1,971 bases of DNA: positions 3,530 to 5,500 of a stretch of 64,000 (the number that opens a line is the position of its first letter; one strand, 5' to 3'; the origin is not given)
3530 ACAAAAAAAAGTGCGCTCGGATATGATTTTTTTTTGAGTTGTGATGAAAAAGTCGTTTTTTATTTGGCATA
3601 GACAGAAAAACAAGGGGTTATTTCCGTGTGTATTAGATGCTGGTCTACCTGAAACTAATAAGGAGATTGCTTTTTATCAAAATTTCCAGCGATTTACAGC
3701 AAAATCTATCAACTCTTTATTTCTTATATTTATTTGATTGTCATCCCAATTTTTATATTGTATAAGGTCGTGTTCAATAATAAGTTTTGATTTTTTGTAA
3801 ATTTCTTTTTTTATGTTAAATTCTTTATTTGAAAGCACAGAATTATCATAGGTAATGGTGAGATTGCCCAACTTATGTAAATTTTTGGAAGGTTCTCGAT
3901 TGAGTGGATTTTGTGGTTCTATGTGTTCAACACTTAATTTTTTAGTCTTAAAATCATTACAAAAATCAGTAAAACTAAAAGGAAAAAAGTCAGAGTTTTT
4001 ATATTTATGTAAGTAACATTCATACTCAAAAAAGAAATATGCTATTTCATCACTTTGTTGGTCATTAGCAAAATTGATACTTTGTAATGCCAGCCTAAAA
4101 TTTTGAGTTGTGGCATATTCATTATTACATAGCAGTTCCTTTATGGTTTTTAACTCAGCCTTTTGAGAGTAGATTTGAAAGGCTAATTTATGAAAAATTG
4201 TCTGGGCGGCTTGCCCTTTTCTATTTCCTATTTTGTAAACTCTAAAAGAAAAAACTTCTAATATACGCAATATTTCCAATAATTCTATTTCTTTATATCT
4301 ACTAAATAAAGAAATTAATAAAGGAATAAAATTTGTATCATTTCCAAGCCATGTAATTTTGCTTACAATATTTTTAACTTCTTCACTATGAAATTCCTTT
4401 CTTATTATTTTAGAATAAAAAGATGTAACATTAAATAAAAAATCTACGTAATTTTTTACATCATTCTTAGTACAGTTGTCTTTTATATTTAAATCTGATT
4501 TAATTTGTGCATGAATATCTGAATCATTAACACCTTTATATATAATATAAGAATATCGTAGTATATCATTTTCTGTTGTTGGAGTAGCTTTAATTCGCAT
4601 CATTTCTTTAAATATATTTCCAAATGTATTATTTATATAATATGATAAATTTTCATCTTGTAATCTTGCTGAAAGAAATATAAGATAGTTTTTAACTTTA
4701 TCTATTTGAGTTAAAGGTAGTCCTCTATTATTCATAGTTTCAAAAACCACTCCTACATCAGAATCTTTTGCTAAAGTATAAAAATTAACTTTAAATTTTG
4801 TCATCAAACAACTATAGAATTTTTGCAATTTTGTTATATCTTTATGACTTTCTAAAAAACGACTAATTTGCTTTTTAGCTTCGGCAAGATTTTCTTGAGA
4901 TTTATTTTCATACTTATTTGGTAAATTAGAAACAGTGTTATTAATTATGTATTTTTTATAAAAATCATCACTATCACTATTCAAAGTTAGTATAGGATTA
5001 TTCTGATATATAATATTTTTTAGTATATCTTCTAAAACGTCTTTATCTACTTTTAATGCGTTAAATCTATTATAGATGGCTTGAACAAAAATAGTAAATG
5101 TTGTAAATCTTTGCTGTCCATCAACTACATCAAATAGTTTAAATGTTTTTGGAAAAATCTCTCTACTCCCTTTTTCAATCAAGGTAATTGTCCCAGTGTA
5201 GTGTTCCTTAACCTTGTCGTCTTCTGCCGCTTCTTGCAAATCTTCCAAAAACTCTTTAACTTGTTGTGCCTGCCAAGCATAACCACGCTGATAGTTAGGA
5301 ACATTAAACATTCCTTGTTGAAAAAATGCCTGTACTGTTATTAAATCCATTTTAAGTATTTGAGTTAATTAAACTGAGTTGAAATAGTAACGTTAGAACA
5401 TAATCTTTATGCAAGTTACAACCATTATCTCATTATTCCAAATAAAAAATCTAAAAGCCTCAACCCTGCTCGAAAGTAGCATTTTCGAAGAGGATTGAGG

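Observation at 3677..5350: Solitary GmrSD-like (DUF262 + DUF1524) type IV restriction endonuclease in an AT-rich islet between core metabolic genes.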

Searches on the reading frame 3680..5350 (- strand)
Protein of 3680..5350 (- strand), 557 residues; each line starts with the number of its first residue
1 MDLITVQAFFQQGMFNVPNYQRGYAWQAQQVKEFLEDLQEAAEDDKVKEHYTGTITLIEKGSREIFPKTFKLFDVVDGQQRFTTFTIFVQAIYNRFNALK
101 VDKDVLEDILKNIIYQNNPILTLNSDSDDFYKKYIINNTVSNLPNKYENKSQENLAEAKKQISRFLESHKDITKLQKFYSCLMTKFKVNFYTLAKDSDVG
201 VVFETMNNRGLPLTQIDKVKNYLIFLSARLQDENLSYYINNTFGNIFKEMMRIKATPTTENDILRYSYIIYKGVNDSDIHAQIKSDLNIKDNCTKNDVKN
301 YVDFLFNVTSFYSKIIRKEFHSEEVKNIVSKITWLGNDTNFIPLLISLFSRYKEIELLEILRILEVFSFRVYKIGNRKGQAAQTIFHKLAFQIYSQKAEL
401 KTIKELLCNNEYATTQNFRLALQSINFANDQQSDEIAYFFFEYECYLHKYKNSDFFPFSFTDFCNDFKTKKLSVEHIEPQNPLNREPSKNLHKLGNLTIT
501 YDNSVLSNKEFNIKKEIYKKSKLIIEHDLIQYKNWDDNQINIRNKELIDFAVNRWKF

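Call 4: search_protein_families(library=pfam, proteins=[window:3680-5350:-], max_evalue=0.01)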
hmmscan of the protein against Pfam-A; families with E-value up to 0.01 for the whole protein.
window:3680-5350:- (557 aa): 2 families
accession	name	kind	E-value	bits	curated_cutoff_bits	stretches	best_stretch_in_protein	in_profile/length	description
PF03235.19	GmrSD_N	-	8.3e-33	114.6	33.2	1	11-223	6-198/199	GmrSD restriction endonuclease, N-terminal domain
PF07510.16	GmrSD_C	-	7.9e-16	58.6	23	1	415-549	4-137/138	GmrSD restriction endonucleases, C-terminal domain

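Call 10: search_protein_families(library=padloc, proteins=[window:3680-5350:-], max_evalue=0.01)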
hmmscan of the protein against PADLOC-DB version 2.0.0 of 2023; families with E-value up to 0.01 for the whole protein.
window:3680-5350:- (557 aa): 24 families
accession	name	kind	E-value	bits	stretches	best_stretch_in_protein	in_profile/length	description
PDLC04157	HEC-06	-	3.4e-68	228.6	1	4-556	12-556/558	-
PDLC04154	HEC-06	-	1.1e-56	190.7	1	12-556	21-565/569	-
PDLC02695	Orf5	-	1e-54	184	2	116-552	143-598/601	Orf5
PDLC04155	HEC-06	-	2.8e-53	179.3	1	3-556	9-559/562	-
PDLC02693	Orf5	-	1.6e-50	170.7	1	14-555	8-542/543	Orf5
PDLC02687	Orf5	-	9.8e-42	141.4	1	13-540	16-543/543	Orf5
PDLC02700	Orf5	-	8e-38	128.5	1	14-555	11-555/555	Orf5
PDLC02701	Orf5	-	6.5e-37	125.3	1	8-554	13-593/596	Orf5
PDLC02692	Orf5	-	1.1e-24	85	1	14-557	7-558/558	Orf5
PDLC02691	Orf5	-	1.2e-23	81.6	1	15-555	21-579/579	Orf5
PDLC02697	Orf5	-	1.7e-22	77.7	2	398-548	427-578/585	Orf5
PDLC02686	Orf5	-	5.9e-17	59.4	1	14-224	20-238/566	Orf5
PDLC02688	Orf5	-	2e-15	54.4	1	9-534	5-542/554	Orf5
PDLC02792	SspE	-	4.1e-14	49.9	2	13-101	23-119/771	SspE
PDLC02694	Orf5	-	1.1e-13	48.7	1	13-555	16-573/574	Orf5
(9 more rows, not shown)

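Call 11: search_protein_families(library=ncbifam, proteins=[window:3680-5350:-], max_evalue=0.01)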
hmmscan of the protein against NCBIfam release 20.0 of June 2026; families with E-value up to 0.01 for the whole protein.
window:3680-5350:- (557 aa): 0 families

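Call 13: find_homologous_proteins(query=window:3680-5350:-)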
Query window:3680-5350:- (557 aa): 3479 proteins with E <= 0.001 among 8000 candidates; the best 120 are listed.
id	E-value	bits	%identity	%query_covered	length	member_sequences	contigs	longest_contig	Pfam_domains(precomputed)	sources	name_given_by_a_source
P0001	0.0e+0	1236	100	100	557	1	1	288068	PF07510.17,PF03235.20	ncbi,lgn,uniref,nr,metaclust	ncbi:DUF262 domain-containing protein [Hugenholtzia roseola]|uniref:DUF262 domain-containing protein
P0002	8.9e-295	996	81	100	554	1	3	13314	PF07510.17,PF03235.20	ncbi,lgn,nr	ncbi:MAG: DUF262 domain-containing protein [Bacteroidetes bacterium]|nr:MAG: DUF262 domain-containin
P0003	1.0e-294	996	81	100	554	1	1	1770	PF07510.17,PF03235.20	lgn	-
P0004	7.6e-288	973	80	100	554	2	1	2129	PF07510.17,PF03235.20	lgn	-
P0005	5.3e-287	971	80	100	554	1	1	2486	PF07510.17,PF03235.20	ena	-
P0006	3.8e-286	968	79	100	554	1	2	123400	PF07510.17,PF03235.20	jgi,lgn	jgi:hypothetical protein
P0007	3.3e-280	948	77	100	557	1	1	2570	PF07510.17,PF03235.20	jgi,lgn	jgi:uncharacterized protein with ParB-like and HNH nuclease domain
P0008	1.4e-279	946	76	100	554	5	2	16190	PF07510.17,PF03235.20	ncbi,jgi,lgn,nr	ncbi:MAG: DUF262 domain-containing HNH endonuclease family protein [Spirosomaceae bacterium]|jgi:unc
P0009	3.3e-275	932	75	100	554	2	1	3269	PF07510.17,PF03235.20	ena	-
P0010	2.1e-225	767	62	100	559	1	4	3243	PF07510.17,PF03235.20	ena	-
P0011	5.1e-224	763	61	100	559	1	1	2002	PF07510.17,PF03235.20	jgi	jgi:Protein of unknown function DUF262/Protein of unknown function (DUF1524)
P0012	9.7e-223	759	61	100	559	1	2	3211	PF07510.17,PF03235.20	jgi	jgi:hypothetical protein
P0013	4.3e-219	747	60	100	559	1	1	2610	PF07510.17,PF03235.20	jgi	jgi:hypothetical protein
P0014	2.3e-217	741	62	98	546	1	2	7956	PF07510.17,PF03235.20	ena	-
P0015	8.9e-213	726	64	93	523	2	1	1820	PF07510.17,PF03235.20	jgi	jgi:hypothetical protein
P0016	5.0e-166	572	50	100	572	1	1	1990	PF07510.17,PF03235.20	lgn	-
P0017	5.8e-166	571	50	100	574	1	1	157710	PF07510.17,PF03235.20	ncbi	-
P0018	2.4e-162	559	51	93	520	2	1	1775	PF07510.17,PF03235.20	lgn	-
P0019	4.7e-157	542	49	99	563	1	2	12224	PF07510.17,PF03235.20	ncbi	-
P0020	1.0e-153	531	48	100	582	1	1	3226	PF07510.17,PF03235.20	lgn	-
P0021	6.7e-151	522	46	100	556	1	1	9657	PF07510.17,PF03235.20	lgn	-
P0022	7.5e-149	515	47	100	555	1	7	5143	PF07510.17,PF03235.20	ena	-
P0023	1.1e-148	514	46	100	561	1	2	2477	PF07510.17,PF03235.20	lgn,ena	-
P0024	2.2e-111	391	41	100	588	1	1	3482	PF07510.17,PF03235.20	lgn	-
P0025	1.9e-98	349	36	100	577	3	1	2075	PF07510.17,PF03235.20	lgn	-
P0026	2.2e-98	348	37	100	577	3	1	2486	PF07510.17,PF03235.20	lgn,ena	-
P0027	2.0e-97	345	37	100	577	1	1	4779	PF07510.17,PF03235.20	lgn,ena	-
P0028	2.7e-97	345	36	100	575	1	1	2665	PF07510.17,PF03235.20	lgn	-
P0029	1.4e-96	342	36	100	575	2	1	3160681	PF07510.17,PF03235.20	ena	-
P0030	8.5e-95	336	35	100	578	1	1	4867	PF07510.17,PF03235.20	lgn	-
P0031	2.6e-94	335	35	100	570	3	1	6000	PF07510.17,PF03235.20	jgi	jgi:hypothetical protein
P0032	5.1e-94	334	36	100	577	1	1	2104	PF07510.17,PF03235.20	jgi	jgi:uncharacterized protein with ParB-like and HNH nuclease domain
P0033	1.7e-91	326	35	100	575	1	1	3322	PF07510.17,PF03235.20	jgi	jgi:uncharacterized protein with ParB-like and HNH nuclease domain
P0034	1.2e-90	323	35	100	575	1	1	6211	PF07510.17,PF03235.20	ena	-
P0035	1.4e-90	323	36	100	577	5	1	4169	PF07510.17,PF03235.20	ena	-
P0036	1.5e-90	322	35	100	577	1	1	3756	PF07510.17,PF03235.20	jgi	-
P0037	7.6e-90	320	35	100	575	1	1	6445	PF07510.17,PF03235.20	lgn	-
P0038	1.6e-89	319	36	100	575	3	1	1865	PF07510.17,PF03235.20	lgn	-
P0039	3.9e-89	318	36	100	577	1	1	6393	PF07510.17,PF03235.20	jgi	-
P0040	1.4e-88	316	35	100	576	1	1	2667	PF07510.17,PF03235.20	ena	-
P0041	3.5e-87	311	37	100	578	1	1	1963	PF07510.17,PF03235.20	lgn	-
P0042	5.2e-87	311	35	100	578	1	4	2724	PF07510.17,PF03235.20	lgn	-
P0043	1.1e-83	300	35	100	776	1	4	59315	PF07510.17,PF03235.20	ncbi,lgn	-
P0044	8.7e-83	297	34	100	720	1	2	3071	PF07510.17,PF03235.20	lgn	-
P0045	5.2e-79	284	34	99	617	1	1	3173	PF07510.17,PF03235.20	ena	-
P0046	5.7e-79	284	35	100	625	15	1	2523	PF07510.17,PF03235.20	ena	-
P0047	2.7e-78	282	35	100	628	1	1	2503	PF07510.17,PF03235.20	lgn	-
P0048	5.8e-78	281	35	99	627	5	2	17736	PF07510.17,PF03235.20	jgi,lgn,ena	-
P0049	2.2e-77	279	36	100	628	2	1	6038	PF07510.17,PF03235.20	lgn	-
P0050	1.5e-76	276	34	99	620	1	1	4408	PF07510.17,PF03235.20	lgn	-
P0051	7.0e-76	274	34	99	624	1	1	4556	PF07510.17,PF03235.20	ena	-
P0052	6.8e-75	271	32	99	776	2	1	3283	PF07510.17,PF03235.20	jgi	jgi:hypothetical protein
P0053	4.6e-74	268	34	100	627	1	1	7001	PF07510.17,PF03235.20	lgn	-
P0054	2.2e-64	236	30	99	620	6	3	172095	PF07510.17,PF03235.20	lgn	-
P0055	1.4e-63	233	33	99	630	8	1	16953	PF07510.17,PF03235.20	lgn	-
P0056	2.4e-62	229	31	99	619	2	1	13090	PF07510.17,PF03235.20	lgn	-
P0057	4.0e-62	229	30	99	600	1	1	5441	PF07510.17,PF03235.20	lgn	-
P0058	7.0e-61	225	31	99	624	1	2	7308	PF07510.17,PF03235.20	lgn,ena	-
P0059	1.3e-60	224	31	99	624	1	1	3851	PF07510.17,PF03235.20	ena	-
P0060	2.2e-60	223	31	99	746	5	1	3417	PF07510.17,PF03235.20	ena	-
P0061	3.3e-60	222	32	99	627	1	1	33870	PF07510.17,PF03235.20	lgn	-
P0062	9.2e-60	221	29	99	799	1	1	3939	PF07510.17,PF03235.20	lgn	-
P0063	3.0e-59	219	29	99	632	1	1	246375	PF07510.17,PF03235.20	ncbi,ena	-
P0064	3.3e-59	219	29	99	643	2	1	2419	PF07510.17,PF03235.20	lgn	-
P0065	4.5e-59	219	31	99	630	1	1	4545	PF07510.17,PF03235.20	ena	-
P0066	4.8e-59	219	32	99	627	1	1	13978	PF07510.17,PF03235.20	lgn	-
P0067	8.1e-59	218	30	100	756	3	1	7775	PF07510.17,PF03235.20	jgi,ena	-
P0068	2.4e-58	216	32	99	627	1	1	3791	PF07510.17,PF03235.20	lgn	-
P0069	4.5e-58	215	31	99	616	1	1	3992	PF07510.17,PF03235.20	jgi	jgi:hypothetical protein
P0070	7.5e-58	215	31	99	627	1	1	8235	PF07510.17,PF03235.20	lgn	-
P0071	8.3e-58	214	30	100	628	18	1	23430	PF07510.17,PF03235.20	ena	-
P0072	9.6e-58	214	32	99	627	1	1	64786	PF07510.17,PF03235.20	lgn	-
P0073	1.5e-57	214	29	99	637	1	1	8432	PF07510.17,PF03235.20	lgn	-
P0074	3.0e-57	213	28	100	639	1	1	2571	PF07510.17,PF03235.20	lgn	-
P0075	4.1e-57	212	28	99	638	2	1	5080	PF07510.17,PF03235.20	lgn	-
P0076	4.3e-57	212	31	99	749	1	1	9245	PF07510.17,PF03235.20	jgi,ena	-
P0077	5.3e-57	212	30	99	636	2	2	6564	PF07510.17,PF03235.20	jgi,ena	-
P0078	5.4e-57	212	29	99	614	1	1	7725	PF07510.17,PF03235.20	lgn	-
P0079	1.6e-56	210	27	99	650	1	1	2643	PF07510.17,PF03235.20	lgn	-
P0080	1.6e-56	210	29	99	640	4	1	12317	PF07510.17,PF03235.20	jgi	jgi:Protein of unknown function DUF262/Protein of unknown function (DUF1524)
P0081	2.4e-56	210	28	99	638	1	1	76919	PF07510.17,PF03235.20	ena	-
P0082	3.1e-56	209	32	99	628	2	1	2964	PF07510.17,PF03235.20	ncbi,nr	ncbi:MAG: DUF262 domain-containing HNH endonuclease family protein [Bacillales bacterium]|nr:DUF262 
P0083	3.6e-56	209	28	99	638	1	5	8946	PF07510.17,PF03235.20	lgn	-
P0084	5.0e-56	209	30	100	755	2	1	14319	PF07510.17,PF03235.20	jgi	jgi:uncharacterized protein with ParB-like and HNH nuclease domain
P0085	9.1e-56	208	28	99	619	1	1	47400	PF07510.17,PF03235.20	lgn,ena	-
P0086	9.4e-56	208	29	99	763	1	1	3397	PF07510.17,PF03235.20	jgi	jgi:hypothetical protein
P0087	1.2e-55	207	29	100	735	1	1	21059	PF07510.17,PF03235.20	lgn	-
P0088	1.7e-55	207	29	99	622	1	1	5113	PF07510.17,PF03235.20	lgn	-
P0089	2.6e-55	206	28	99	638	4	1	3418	PF07510.17,PF03235.20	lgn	-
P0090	2.6e-55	206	29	99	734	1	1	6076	PF07510.17,PF03235.20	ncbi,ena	-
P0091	2.9e-55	206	28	99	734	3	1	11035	PF07510.17,PF03235.20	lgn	-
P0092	3.4e-55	206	30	99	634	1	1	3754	PF07510.17,PF03235.20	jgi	jgi:hypothetical protein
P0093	4.5e-55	205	27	99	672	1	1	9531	PF07510.17,PF03235.20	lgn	-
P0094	5.7e-55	205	28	99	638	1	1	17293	PF07510.17,PF03235.20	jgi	jgi:hypothetical protein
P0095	5.8e-55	205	30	99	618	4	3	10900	PF07510.17,PF03235.20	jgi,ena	jgi:uncharacterized protein with ParB-like and HNH nuclease domain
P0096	1.3e-54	204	29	99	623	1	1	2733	PF07510.17,PF03235.20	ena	-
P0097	1.7e-54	204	28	99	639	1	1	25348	PF07510.17,PF03235.20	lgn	-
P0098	2.0e-54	203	31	99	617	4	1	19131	PF07510.17,PF03235.20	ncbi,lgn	-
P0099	2.5e-54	203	30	99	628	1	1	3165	PF07510.17,PF03235.20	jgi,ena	-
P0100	2.6e-54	203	29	100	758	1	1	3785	PF07510.17,PF03235.20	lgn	-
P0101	4.2e-54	202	30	99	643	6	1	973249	PF07510.17,PF03235.20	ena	-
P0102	6.0e-54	202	31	100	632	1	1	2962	PF07510.17,PF03235.20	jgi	jgi:uncharacterized protein with ParB-like and HNH nuclease domain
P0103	6.6e-54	202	29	99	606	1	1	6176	PF07510.17,PF03235.20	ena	-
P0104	7.0e-54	201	29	99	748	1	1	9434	PF07510.17,PF03235.20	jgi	jgi:uncharacterized protein DUF262/uncharacterized protein DUF1524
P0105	8.4e-54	201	32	86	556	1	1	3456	PF03235.20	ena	-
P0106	1.3e-53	201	29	99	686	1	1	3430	PF07510.17,PF03235.20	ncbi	ncbi:MAG: DUF262 domain-containing protein [Thermoguttaceae bacterium]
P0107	1.6e-53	200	28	99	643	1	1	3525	PF07510.17,PF03235.20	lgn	-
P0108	1.7e-53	200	30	99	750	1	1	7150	PF07510.17,PF03235.20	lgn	-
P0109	1.9e-53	200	28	99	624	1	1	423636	PF07510.17,PF03235.20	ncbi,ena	-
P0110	2.0e-53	200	31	99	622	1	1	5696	PF07510.17,PF03235.20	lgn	-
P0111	2.4e-53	200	30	99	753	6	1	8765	PF07510.17,PF03235.20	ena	-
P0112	2.9e-53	199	29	100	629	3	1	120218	PF07510.17,PF03235.20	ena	-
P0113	3.3e-53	199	29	99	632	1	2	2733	PF07510.17,PF03235.20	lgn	-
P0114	4.1e-53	199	28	99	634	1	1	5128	PF07510.17,PF03235.20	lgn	-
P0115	4.3e-53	199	32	99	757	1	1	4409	PF07510.17,PF03235.20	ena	-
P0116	4.4e-53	199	29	99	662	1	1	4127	PF07510.17,PF03235.20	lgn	-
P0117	4.8e-53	199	28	99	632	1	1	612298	PF07510.17,PF03235.20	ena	-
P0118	5.3e-53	199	30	99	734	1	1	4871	PF07510.17,PF03235.20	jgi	jgi:hypothetical protein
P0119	5.4e-53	199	30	99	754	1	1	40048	PF07510.17,PF03235.20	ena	-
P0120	5.6e-53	198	31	99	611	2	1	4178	PF07510.17,PF03235.20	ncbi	ncbi:MAG: DUF262 domain-containing protein, partial [Elusimicrobiota bacterium]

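Call 16: find_encoding_contigs(protein=P0006, flank=10000, max_places=3)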
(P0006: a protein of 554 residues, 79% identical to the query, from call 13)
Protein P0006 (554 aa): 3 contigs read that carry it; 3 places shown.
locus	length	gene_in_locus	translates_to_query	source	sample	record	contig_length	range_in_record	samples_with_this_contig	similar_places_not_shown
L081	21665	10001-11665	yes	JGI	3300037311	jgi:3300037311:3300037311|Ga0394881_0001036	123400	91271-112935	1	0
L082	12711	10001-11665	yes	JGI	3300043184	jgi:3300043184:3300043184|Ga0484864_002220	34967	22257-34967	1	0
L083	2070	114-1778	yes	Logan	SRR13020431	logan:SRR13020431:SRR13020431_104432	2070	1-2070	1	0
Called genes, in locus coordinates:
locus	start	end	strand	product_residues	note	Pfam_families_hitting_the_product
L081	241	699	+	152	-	-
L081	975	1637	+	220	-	-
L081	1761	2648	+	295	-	PF02463:SMC_N (faint), PF00005:ABC_tran, PF13304:AAA_21 (weak)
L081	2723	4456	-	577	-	PF14716:HHH_8, PF02811:PHP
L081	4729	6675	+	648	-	PF02771:Acyl-CoA_dh_N, PF02770:Acyl-CoA_dh_M, PF00441:Acyl-CoA_dh_1, PF08028:Acyl-CoA_dh_2, PF22924:ACOX_C_alpha1 (weak), PF21263:Acyl-CoA-dh_C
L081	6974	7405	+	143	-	PF02502:LacAB_rpiB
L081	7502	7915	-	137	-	PF03203:MerC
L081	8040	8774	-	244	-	PF07669:Eco57I (weak), PF13489:Methyltransf_23 (faint), PF05175:MTS, PF06325:PrmA (weak), PF08242:Methyltransf_12 (faint), PF13649:Methyltransf_25 (weak), PF13847:Methyltransf_31 (weak)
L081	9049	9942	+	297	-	PF01040:UbiA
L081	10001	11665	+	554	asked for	PF03235:GmrSD_N, PF07510:GmrSD_C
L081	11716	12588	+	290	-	PF16881:LIAS_N, PF04055:Radical_SAM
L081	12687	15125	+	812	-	PF13424:TPR_12, PF28559:TPR_SusR (weak), PF00515:TPR_1 (weak), PF13424:TPR_12, PF17874:TPR_MalT, PF13424:TPR_12, PF00512:HisKA (weak), PF02518:HATPase_c, +6 more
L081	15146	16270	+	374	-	PF00072:Response_reg, PF00512:HisKA (weak), PF02518:HATPase_c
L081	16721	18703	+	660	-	PF00128:Alpha-amylase (weak), PF14701:hDGE_amylase (faint)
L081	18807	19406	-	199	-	PF09864:MliC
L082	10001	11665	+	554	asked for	PF03235:GmrSD_N, PF07510:GmrSD_C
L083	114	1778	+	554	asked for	PF03235:GmrSD_N, PF07510:GmrSD_C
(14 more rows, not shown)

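Call 17: find_encoding_contigs(protein=P0002, flank=10000, max_places=3)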
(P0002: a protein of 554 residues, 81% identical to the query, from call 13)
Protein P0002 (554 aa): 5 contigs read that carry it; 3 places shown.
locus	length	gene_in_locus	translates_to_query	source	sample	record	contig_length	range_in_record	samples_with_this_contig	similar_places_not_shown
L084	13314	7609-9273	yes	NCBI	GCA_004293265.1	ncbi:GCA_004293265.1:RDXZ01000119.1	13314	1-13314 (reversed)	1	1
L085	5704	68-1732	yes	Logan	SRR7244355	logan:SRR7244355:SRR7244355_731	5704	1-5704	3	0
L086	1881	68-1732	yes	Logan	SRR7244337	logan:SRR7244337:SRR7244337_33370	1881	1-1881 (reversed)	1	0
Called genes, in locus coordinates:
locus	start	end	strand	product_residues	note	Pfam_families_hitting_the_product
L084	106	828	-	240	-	PF00756:Esterase (weak), PF00326:Peptidase_S9 (weak)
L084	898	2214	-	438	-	PF20094:GWxTD_dom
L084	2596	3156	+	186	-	PF10543:ORF6N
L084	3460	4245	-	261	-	-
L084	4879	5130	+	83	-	-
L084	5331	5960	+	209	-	PF03848:TehB (weak), PF05401:NodS (weak), PF01209:Ubie_methyltran (weak), PF13489:Methyltransf_23, PF13847:Methyltransf_31, PF08241:Methyltransf_11, PF08242:Methyltransf_12, PF13649:Methyltransf_25, +1 more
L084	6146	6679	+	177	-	PF00440:TetR_N (weak)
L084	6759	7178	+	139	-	-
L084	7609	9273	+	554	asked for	PF03235:GmrSD_N, PF07510:GmrSD_C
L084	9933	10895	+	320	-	-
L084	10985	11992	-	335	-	PF07885:Ion_trans_2, PF02254:TrkA_N, PF02080:TrkA_C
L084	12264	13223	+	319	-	PF00561:Abhydrolase_1, PF12146:Hydrolase_4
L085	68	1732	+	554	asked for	PF03235:GmrSD_N, PF07510:GmrSD_C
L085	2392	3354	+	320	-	-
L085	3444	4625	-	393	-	PF07885:Ion_trans_2, PF02254:TrkA_N, PF02080:TrkA_C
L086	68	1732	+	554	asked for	PF03235:GmrSD_N, PF07510:GmrSD_C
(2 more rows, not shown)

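Call 18: find_encoding_contigs(protein=P0008, flank=10000, max_places=3)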
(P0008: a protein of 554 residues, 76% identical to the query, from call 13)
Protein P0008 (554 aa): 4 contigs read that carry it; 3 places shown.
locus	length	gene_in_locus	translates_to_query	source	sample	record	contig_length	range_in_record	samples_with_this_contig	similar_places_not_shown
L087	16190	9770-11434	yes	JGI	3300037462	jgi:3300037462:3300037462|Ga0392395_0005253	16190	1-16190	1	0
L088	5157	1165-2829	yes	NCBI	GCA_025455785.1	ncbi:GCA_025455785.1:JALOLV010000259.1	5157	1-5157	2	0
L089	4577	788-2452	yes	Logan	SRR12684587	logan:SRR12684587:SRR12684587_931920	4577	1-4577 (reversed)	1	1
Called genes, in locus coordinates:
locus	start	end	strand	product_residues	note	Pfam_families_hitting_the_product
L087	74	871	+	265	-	-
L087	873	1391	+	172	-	-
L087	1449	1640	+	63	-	-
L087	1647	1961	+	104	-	-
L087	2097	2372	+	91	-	-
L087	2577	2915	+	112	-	-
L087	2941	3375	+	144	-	PF14085:DUF4265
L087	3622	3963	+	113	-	-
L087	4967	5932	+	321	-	PF01051:Rep3_N, PF21205:Rep3_C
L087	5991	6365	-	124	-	-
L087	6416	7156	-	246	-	PF00142:Fer4_NifH (weak), PF01656:CbiA, PF02374:ArsA_ATPase (weak), PF06564:CBP_BcsQ, PF09140:MipZ, PF10609:ParA, PF13614:AAA_31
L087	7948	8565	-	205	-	PF00239:Resolvase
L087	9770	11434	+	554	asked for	PF03235:GmrSD_N, PF07510:GmrSD_C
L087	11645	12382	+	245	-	-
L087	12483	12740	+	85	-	-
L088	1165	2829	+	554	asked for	PF03235:GmrSD_N, PF07510:GmrSD_C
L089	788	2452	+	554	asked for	PF03235:GmrSD_N, PF07510:GmrSD_C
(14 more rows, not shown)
